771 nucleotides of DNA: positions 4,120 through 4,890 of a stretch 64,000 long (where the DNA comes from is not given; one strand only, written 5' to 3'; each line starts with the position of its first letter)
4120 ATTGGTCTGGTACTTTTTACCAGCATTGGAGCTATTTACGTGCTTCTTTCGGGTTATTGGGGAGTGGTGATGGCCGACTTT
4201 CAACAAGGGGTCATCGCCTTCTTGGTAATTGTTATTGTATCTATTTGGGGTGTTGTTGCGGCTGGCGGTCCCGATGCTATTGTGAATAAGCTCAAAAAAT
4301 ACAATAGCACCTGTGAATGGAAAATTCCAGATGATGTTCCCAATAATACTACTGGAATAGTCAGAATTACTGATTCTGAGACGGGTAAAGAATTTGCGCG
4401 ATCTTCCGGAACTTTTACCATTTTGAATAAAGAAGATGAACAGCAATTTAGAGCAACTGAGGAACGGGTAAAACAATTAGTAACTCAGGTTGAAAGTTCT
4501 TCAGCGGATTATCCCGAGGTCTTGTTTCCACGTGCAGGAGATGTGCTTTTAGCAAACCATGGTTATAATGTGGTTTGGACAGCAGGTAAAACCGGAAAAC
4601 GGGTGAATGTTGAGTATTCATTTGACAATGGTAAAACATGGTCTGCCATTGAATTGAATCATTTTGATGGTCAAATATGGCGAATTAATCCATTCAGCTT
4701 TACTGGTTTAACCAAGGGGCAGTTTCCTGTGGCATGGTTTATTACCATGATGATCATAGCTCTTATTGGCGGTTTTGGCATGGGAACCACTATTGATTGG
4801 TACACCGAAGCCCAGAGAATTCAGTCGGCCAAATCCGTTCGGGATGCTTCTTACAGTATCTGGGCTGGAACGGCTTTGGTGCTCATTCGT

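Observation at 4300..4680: Apparently circularly permuted Ig-like domain inserted into a loop of the SSS transporter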

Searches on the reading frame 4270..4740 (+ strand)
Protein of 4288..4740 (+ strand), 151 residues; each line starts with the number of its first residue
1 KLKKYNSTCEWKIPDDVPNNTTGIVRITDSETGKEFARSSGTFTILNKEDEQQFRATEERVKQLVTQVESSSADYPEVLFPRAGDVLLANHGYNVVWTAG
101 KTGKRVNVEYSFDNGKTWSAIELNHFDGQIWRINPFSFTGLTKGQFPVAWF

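Call 3: search_protein_families(library=pfam, proteins=[window:4288-4740:+], max_evalue=10)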
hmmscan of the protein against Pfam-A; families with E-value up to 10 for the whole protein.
window:4288-4740:+ (151 aa): 5 families
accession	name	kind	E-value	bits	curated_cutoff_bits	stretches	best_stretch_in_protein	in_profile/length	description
PF02012.26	BNR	-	0.002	18.2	27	1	110-120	2-12/12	BNR/Asp-box repeat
PF21471.3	Reelin_subrepeat-B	-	0.018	15.2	27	1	102-125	56-79/127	Reelin subrepeat B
PF15902.12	Sortilin-Vps10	-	0.02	14.1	33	1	96-125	409-438/446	Sortilin, neurotensin receptor 3,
PF12534.13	Pannexin_like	-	0.033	13.7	25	1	28-73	220-265/346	Pannexin-like TM region of LRRC8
PF06339.18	Ectoine_synth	-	0.21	12.3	27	1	23-59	64-100/127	Ectoine synthase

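Call 4: search_protein_families(library=ncbifam, proteins=[window:4288-4740:+], max_evalue=10)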
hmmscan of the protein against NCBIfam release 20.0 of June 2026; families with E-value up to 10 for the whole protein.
window:4288-4740:+ (151 aa): 1 family
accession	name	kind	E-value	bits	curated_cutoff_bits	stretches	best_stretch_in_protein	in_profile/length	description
NF009806.0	PRK13290.1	subfamily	0.091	12.8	128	1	23-59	64-100/130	ectoine synthase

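Call 6: search_protein_families(library=pfam, proteins=[window:4294-4722:+], max_evalue=10)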
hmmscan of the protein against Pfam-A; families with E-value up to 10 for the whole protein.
seq(143 aa): 5 families
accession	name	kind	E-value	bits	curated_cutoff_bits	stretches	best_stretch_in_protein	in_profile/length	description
PF02012.26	BNR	-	0.0018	18.4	27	1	108-118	2-12/12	BNR/Asp-box repeat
PF15902.12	Sortilin-Vps10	-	0.017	14.4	33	1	94-123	409-438/446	Sortilin, neurotensin receptor 3,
PF21471.3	Reelin_subrepeat-B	-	0.018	15.2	27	1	100-122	56-78/127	Reelin subrepeat B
PF12534.13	Pannexin_like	-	0.031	13.8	25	1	26-71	220-265/346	Pannexin-like TM region of LRRC8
PF06339.18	Ectoine_synth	-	0.19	12.4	27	1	21-57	64-100/127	Ectoine synthase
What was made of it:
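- Single-sequence Pfam hits are below threshold (calls 3, 6).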

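Call 18: search_solved_structures(query=window:4270-4713:+, max_evalue=10, show_alignments=2)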
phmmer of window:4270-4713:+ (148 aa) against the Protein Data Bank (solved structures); distinct sequences matched with E-value up to 10: 27.
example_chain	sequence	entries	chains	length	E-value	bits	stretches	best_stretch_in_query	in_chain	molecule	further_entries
9euf_5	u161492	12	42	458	0.021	17.9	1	24-84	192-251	Receptor binding protein | ORF68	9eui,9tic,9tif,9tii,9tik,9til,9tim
7qlh_A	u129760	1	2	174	0.038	17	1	103-142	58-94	S-layer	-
8q1o_A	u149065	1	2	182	0.041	16.9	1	103-142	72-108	S-layer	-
4yw1_A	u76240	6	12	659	0.083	15.9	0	99-131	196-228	Neuraminidase C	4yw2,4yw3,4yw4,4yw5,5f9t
4yz1_A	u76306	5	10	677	0.092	15.8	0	99-131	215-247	Putative neuraminidase | Sialidase NanC | Neuraminidase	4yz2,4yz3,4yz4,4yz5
6qaz_A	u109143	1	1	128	0.23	14.5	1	70-138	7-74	cyanophage-like gp41-1 intein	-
8u2a_A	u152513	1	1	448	0.25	14.4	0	107-129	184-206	Exo-alpha-sialidase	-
2bf6_A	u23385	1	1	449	0.25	14.4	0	107-129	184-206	EXO-ALPHA-SIALIDASE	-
8u5o_A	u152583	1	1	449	0.26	14.4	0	107-129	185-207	Exo-alpha-sialidase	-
2vk5_A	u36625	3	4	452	0.26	14.3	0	107-129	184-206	EXO-ALPHA-SIALIDASE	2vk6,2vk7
5tsp_A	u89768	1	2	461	0.27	14.3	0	107-129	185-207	Sialidase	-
3vdh_A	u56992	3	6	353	0.36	13.9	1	54-100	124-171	B-1,4-endoglucanase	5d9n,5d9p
5d9m_A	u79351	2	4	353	0.36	13.9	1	54-100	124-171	B-1,4-endoglucanase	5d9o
2ya4_A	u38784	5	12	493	0.4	13.7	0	101-131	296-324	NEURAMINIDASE A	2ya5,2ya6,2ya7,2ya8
5kky_A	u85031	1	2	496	0.41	13.7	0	101-131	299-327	Sialidase A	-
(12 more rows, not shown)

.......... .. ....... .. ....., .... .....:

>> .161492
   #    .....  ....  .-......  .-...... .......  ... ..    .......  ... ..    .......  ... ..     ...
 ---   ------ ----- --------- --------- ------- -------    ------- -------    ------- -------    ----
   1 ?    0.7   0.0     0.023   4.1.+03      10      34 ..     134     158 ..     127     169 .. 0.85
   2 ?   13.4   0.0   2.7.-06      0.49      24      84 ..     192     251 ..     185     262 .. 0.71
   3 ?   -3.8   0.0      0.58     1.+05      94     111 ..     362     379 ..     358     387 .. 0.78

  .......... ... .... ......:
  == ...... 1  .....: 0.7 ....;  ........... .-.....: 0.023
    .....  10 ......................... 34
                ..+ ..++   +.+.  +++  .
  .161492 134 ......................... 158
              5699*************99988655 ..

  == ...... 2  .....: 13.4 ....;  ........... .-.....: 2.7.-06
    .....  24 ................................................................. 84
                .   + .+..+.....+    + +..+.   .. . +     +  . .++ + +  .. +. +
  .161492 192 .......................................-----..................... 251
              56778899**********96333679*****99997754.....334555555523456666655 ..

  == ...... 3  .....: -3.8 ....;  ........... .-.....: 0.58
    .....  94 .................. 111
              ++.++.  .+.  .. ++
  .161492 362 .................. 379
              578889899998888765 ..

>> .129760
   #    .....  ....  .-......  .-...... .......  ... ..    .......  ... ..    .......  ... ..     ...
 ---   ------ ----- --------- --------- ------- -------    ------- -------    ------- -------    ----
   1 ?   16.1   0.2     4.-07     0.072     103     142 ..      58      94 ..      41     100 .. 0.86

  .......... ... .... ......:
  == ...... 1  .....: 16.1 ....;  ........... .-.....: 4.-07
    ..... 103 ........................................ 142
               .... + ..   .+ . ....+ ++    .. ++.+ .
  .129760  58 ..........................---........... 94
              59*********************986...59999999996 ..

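Call 21: search_protein_representatives(protein=window:4270-4713:+)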
Query: 148 residues. Proteins with E-value up to 0.001 (for the whole library): 1099; up to 1e-10: 347; up to 1e-30: 45. The best 150 are listed.
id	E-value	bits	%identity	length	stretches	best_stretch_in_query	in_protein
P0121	5.4e-88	308.6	31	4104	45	83-132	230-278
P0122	5.0e-80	282.7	31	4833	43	81-128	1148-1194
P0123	4.6e-60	218.0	33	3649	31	84-132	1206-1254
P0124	1.1e-56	207.0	31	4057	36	71-128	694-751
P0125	1.3e-56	206.8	31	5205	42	83-138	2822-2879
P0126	3.0e-56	205.6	32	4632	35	83-131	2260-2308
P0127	4.7e-54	198.5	28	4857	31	16-127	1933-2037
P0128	2.4e-53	196.2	30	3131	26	86-139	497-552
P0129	5.2e-53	195.1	32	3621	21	83-129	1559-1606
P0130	2.0e-51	189.9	30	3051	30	84-130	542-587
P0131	1.8e-49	183.6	32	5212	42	85-130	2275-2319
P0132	4.9e-49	182.2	30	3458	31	84-142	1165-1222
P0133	6.4e-48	178.6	30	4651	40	79-134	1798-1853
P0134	7.4e-46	171.9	31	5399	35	84-131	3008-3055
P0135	1.4e-45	171.0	31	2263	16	72-132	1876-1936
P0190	1.7e-25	105.9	48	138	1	1-119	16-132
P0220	7.1e-22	94.1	32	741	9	83-128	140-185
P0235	1.8e-20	89.5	33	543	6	78-139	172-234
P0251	4.8e-19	84.9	29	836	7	12-127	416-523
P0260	1.7e-18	83.1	33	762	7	81-128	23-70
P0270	8.2e-18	80.9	32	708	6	79-129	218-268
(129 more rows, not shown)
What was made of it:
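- The search with the insert alone returned 1099 proteins at E<=1e-3, with the listed top hits dominated by tandem-repeat proteins (call 21).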

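Call 23: search_protein_families(library=pfam, proteins=[P0235, P0270, P0220, P0251, P0260, P0190], max_evalue=0.01)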
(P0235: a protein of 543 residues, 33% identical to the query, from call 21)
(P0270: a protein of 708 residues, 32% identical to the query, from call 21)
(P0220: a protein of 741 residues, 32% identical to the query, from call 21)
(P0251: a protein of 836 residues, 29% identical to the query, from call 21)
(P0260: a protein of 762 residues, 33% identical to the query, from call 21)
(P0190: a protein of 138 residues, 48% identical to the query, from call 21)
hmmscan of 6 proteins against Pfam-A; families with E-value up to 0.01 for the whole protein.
P0235 (543 aa): 7 families
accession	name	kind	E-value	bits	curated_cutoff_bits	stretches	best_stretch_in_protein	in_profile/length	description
PF18962.6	Por_Secre_tail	-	2.5e-15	57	27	1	469-541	2-75/75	Secretion system C-terminal sorting domain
PF10342.15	Kre9_KNH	-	3.4e-13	50.6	24.6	1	367-427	1-66/94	Kre9/KNH-like N-terminal Ig-like domain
PF21471.3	Reelin_subrepeat-B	-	1e-08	35.4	27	0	296-316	57-77/127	Reelin subrepeat B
PF17957.7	Big_7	-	4.6e-06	27.6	24.1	1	361-429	1-65/70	Bacterial Ig domain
PF11589.14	DUF3244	-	0.00011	22.6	25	1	485-535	38-89/96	Domain of unknown function (DUF3244)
PF03174.19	CHB_HEX_C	-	0.00023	21.5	23.6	0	299-315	35-51/76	Chitobiase/beta-hexosaminidase C-terminal domain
PF15902.12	Sortilin-Vps10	-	0.002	17.4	33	0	12-93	291-371/446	Sortilin, neurotensin receptor 3,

P0270 (708 aa): 4 families
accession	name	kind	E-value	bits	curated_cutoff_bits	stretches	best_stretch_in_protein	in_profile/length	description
PF10342.15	Kre9_KNH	-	1.8e-12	48.3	24.6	0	37-113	1-87/94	Kre9/KNH-like N-terminal Ig-like domain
PF21471.3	Reelin_subrepeat-B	-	8.1e-12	45.5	27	0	248-274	57-83/127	Reelin subrepeat B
PF02012.26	BNR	-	3.3e-07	29.7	27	0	255-265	2-12/12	BNR/Asp-box repeat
PF03174.19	CHB_HEX_C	-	1.4e-06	28.6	23.6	0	152-174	31-54/76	Chitobiase/beta-hexosaminidase C-terminal domain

P0220 (741 aa): 8 families
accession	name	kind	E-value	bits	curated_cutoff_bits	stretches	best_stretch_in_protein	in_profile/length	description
PF21471.3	Reelin_subrepeat-B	-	2.2e-12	47.3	27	0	266-303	59-97/127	Reelin subrepeat B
PF00754.31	F5_F8_type_C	-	7.1e-10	39.5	28.2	0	254-312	50-111/127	F5/8 type C domain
PF03174.19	CHB_HEX_C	-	3e-07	30.7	23.6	0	71-93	35-53/76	Chitobiase/beta-hexosaminidase C-terminal domain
PF18962.6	Por_Secre_tail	-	7.9e-07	29.7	27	1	663-729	2-65/75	Secretion system C-terminal sorting domain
PF17957.7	Big_7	-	2e-06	28.8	24.1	0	334-376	1-43/70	Bacterial Ig domain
PF02012.26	BNR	-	1.6e-05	24.6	27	0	470-479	2-11/12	BNR/Asp-box repeat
PF24316.1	Tli3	-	9.9e-05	23.1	27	0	466-480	84-98/129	T6SS Tli3 immunity protein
PF15902.12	Sortilin-Vps10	-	0.00095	18.5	33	0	467-480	420-433/446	Sortilin, neurotensin receptor 3,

P0251 (836 aa): 6 families
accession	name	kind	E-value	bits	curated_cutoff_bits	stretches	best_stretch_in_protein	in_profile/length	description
PF21471.3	Reelin_subrepeat-B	-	1.8e-19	70.2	27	0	503-527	55-77/127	Reelin subrepeat B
PF10342.15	Kre9_KNH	-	1e-10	42.7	24.6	1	369-453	2-94/94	Kre9/KNH-like N-terminal Ig-like domain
PF03174.19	CHB_HEX_C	-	6.4e-08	32.9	23.6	0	508-523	35-50/76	Chitobiase/beta-hexosaminidase C-terminal domain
PF02012.26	BNR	-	1.1e-07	31.2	27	0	512-522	2-12/12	BNR/Asp-box repeat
PF24316.1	Tli3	-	4.4e-07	30.7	27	0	501-521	77-97/129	T6SS Tli3 immunity protein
PF10901.13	DUF2690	-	0.001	19.7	23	0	733-762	24-53/94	Protein of unknown function (DUF2690)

P0260 (762 aa): 8 families
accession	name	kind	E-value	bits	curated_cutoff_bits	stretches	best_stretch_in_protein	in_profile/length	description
PF21471.3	Reelin_subrepeat-B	-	9.1e-16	58.2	27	0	468-491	58-77/127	Reelin subrepeat B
PF10342.15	Kre9_KNH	-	2.1e-05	25.6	24.6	0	28-104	1-83/94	Kre9/KNH-like N-terminal Ig-like domain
PF24316.1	Tli3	-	5.6e-05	23.9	27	0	467-483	81-97/129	T6SS Tli3 immunity protein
PF10901.13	DUF2690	-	7.3e-05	23.4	23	1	658-696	29-67/94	Protein of unknown function (DUF2690)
PF00431.26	CUB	-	0.00015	22.5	21.4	1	275-348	32-108/110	CUB domain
PF02012.26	BNR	-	0.00073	19.6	27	0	567-576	2-11/12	BNR/Asp-box repeat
PF03174.19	CHB_HEX_C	-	0.0038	17.6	23.6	0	471-487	36-52/76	Chitobiase/beta-hexosaminidase C-terminal domain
PF15902.12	Sortilin-Vps10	-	0.0038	16.5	33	0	654-707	91-142/446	Sortilin, neurotensin receptor 3,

P0190 (138 aa): 0 families

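Call 28: predict_structure(alignment_id=A2)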
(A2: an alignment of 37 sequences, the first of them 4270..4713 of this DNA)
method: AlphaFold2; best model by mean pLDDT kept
length: 148 residues; sequences in the alignment: 37
mean_pLDDT: 79.6   pTM: 0.76
mean pLDDT of the five models: 79.6, 79.4, 79.2, 77.6, 76.9
residues with pLDDT >= 90: 60; 70-90: 48; 50-70: 31; < 50: 9
segments of 3 or more residues with pLDDT < 50: 2-4, 138-142
pLDDT, mean of each block of 10 residues (from residue 1): 52 83 93 93 92 83 76 59 86 89 77 94 95 64 52
secondary structure, 60 per line:
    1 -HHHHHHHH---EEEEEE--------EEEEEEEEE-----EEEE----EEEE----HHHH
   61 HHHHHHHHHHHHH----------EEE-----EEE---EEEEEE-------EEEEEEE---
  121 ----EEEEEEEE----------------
elements in order: H2-9 E13-18 E27-35 E41-44 E49-52 H57-73 E84-86 E92-94 E98-103 E111-117 E125-132
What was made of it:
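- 4426..4512 (+): Linker (residues 261-289) that joins the old C-terminus to the old N-terminus; charged, with a predicted 17-residue helix. AF2 helix at insert positions 57-73 (call 28).
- On Circular permutant of a known domain: AF2 predicts one compact unit (pTM 0.76; 9 strands plus a linker helix; call 28).
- AF2 on the monomer gives a confident compact unit (pTM 0.76, call 28).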

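Call 32: fold_search(model_id=the predicted structure, library=pdb)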
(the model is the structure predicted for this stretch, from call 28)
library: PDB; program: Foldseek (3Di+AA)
matches with E <= 10: 734; with E <= 0.001: 0
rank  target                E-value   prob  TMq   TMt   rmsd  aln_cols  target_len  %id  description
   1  1cdb_MODEL_1_A        1.8e-01  0.47  0.34  0.44   8.3       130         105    9  STRUCTURE OF THE GLYCOSYLATED ADHESION DOMAIN OF HUMAN T LYMPHOCYTE GLYCOPROTEIN CD2 (released 1994-01-31)
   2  6p4b_B                2.4e-01  0.35  0.36  0.28   9.4       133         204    8  HyHEL10 fab variant HyHEL10-4x (heavy chain mutations L4F, Y33H, S56N, and Y58F) bound to hen egg lysozyme variant HEL (released 2020-05-27)
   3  2e7t_A                2.6e-01  0.07  0.20  0.14  12.5       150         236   13  Crystal structure of basic winged bean lectin in complex with a blood group trisaccharide (released 2007-06-19)
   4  7crv_D                2.7e-01  0.11  0.25  0.25   9.9       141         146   10  Crystal structure of rNLRP1-FIIND (released 2021-03-24)
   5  5xax_B                3.3e-01  0.23  0.33  0.38  10.9       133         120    9  Parallel homodimer structures of the extracellular domains of the voltage-gated sodium channel beta4 subunit explain i (released 2017-07-05)
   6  1ic4_H                5.1e-01  0.33  0.37  0.45   7.7       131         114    7  CRYSTAL STRUCTURE OF HYHEL-10 FV MUTANT(HD32A)-HEN LYSOZYME COMPLEX (released 2001-07-18)
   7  2apt_A                5.1e-01  0.23  0.35  0.42   6.1       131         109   10  Crystal Structure of the G17E/S54N/K66E/Q72H/E80V/L81S/T87S/G96V variant of the murine T cell receptor V beta 8.2 doma (released 2006-03-21)
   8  1sfy_A                5.1e-01  0.07  0.23  0.16  12.1       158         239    9  Crystal structure of recombinant Erythrina corallodandron Lectin (released 2004-08-10)
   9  1wbl_A                5.1e-01  0.05  0.21  0.14  12.4       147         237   14  WINGED BEAN LECTIN COMPLEXED WITH METHYL-ALPHA-D-GALACTOSE (released 1998-04-08)
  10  3hrd_B                5.8e-01  0.06  0.14  0.07  16.7        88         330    6  Crystal structure of nicotinate dehydrogenase (released 2009-06-30)
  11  4kph_H                6.1e-01  0.30  0.38  0.29   7.9       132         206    6  Structure of the Fab fragment of N62, a protective monoclonal antibody to the nonreducing end of Francisella tularensi (released 2013-07-24)
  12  1rm6_D                6.1e-01  0.03  0.13  0.04  17.2       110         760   12  Structure of 4-hydroxybenzoyl-CoA reductase from Thauera aromatica (released 2004-12-21)
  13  5i2s_A                6.5e-01  0.02  0.14  0.06  27.1       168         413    9  PREFUSION FORM OF THE VESICULAR STOMATITIS VIRUS GLYCOPROTEIN G ECTODOMAIN (released 2016-03-02)
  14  6ahd_D                6.9e-01  0.15  0.31  0.04  12.0       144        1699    8  The Cryo-EM Structure of Human Pre-catalytic Spliceosome (B complex) at 3.8 angstrom resolution (released 2018-11-14)
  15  7dvq_D                6.9e-01  0.14  0.32  0.03  16.3       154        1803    6  Cryo-EM Structure of the Activated Human Minor Spliceosome (minor Bact Complex) (released 2021-03-31)
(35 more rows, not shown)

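Call 62: fold_search(model_id=the predicted structure, library=viral)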
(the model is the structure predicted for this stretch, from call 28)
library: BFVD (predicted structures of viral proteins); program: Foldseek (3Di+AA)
matches with E <= 10: 419; with E <= 0.001: 0
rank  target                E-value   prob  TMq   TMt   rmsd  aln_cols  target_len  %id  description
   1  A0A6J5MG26            5.8e-02  0.30  0.29  0.15   8.3       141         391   14  Uncharacterized protein [uncultured Caudovirales phage]
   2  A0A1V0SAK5            7.9e-02  0.18  0.26  0.11  13.7       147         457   17  Uncharacterized protein [Catovirus CTV1]
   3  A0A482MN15            1.5e-01  0.05  0.14  0.10  17.6       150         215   13  Uncharacterized protein [Burkholderia phage BcepSauron]
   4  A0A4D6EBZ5            1.8e-01  0.12  0.22  0.09  11.7       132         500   14  Coat protein duplicate 1 [Grapevine leafroll-associated virus 1]
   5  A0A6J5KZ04            1.9e-01  0.21  0.26  0.31   6.8       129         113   11  Uncharacterized protein [uncultured Caudovirales phage]
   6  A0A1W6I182            2.1e-01  0.25  0.29  0.18   8.7       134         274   10  Uncharacterized protein [Sulfolobus polyhedral virus 1]
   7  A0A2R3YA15            2.3e-01  0.33  0.32  0.24   7.3       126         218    7  (no name in the UniProt tables at hand)
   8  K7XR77                2.3e-01  0.16  0.32  0.32  14.6       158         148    9  BORF14 [Rat cytomegalovirus (isolate England)]
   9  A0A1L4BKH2            2.3e-01  0.08  0.15  0.21  15.9       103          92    8  (no name in the UniProt tables at hand)
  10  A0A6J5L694            2.4e-01  0.25  0.31  0.15   8.3       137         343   12  PA14 domain containing protein [uncultured Caudovirales phage]
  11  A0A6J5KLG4            3.5e-01  0.18  0.32  0.22   7.8       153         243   11  Uncharacterized protein [uncultured Caudovirales phage]
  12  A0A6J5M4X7            3.7e-01  0.15  0.27  0.30  10.9       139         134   10  Uncharacterized protein [uncultured Caudovirales phage]
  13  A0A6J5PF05            3.9e-01  0.14  0.28  0.37   9.5       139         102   12  Uncharacterized protein [uncultured Caudovirales phage]
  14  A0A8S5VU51            4.2e-01  0.09  0.26  0.19  10.5       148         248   13  Uncharacterized protein [Ackermannviridae sp.]
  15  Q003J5                4.8e-01  0.03  0.12  0.07  14.5       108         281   12  Orf254 [White spot syndrome virus]
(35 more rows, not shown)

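Call 71: search_protein_families(library=pfam, alignment_id=A2, max_evalue=0.1)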
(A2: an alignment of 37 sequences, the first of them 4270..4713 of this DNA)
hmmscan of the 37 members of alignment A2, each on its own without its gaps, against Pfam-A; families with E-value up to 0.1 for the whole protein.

A. member 1, window:4270-4713:+ (148 aa): 5 families
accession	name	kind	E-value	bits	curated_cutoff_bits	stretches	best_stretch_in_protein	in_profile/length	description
PF02012.26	BNR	-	0.002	18.3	27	1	116-126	2-12/12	BNR/Asp-box repeat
PF15902.12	Sortilin-Vps10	-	0.013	14.7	33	1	102-131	409-438/446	Sortilin, neurotensin receptor 3,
PF21471.3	Reelin_subrepeat-B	-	0.021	15.1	27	1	108-130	56-78/127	Reelin subrepeat B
PF12534.13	Pannexin_like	-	0.026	14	25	1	34-79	220-265/346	Pannexin-like TM region of LRRC8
PF10342.15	Kre9_KNH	-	0.077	14.2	24.6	0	4-51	46-94/94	Kre9/KNH-like N-terminal Ig-like domain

B. families by the number of members that match (of 37 scanned): 23 families
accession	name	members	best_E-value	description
PF21471.3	Reelin_subrepeat-B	22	0.0018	Reelin subrepeat B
PF02012.26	BNR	13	0.002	BNR/Asp-box repeat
PF10342.15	Kre9_KNH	10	0.00028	Kre9/KNH-like N-terminal Ig-like domain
PF03404.22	Mo-co_dimer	10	0.0014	Mo-co oxidoreductase dimerisation domain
PF17957.7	Big_7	9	0.0035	Bacterial Ig domain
PF15902.12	Sortilin-Vps10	5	0.013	Sortilin, neurotensin receptor 3,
PF07285.16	DUF1444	4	0.0094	Protein of unknown function (DUF1444)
PF24316.1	Tli3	2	0.001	T6SS Tli3 immunity protein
PF10933.14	DUF2827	2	0.058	Protein of unknown function (DUF2827)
PF25342.1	GT_PLOD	1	0.0043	PLOD GT domain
PF22508.2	InlJ_IG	1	0.022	Internalin J, Immunoglobulin-like domain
PF12534.13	Pannexin_like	1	0.026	Pannexin-like TM region of LRRC8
PF21601.3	GldM_2nd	1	0.034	GldM second domain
PF14200.12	RicinB_lectin_2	1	0.053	Ricin-type beta-trefoil lectin domain-like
PF03174.19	CHB_HEX_C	1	0.056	Chitobiase/beta-hexosaminidase C-terminal domain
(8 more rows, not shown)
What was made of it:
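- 4303..4425 (+): First part of the insert (residues 220-260), which corresponds to the C-terminal half of the canonical repeat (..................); four predicted strands. Pfam Kre9_KNH positions 46-94/94 match it, below threshold (call 71).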

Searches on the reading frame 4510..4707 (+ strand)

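Call 6: search_protein_families(library=pfam, proteins=[window:4510-4707:+], max_evalue=10)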
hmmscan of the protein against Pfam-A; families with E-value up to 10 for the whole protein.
seq(66 aa): 5 families
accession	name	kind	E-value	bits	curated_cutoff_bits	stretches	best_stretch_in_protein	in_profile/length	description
PF02012.26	BNR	-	0.00055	20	27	1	36-46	2-12/12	BNR/Asp-box repeat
PF15902.12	Sortilin-Vps10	-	0.0064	15.8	33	1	21-51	408-438/446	Sortilin, neurotensin receptor 3,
PF21471.3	Reelin_subrepeat-B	-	0.0073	16.5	27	1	28-51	56-79/127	Reelin subrepeat B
PF03404.22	Mo-co_dimer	-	0.049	14.1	22.7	1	28-53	41-67/138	Mo-co oxidoreductase dimerisation domain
PF03174.19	CHB_HEX_C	-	0.13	12.6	23.6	1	33-48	36-51/76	Chitobiase/beta-hexosaminidase C-terminal domain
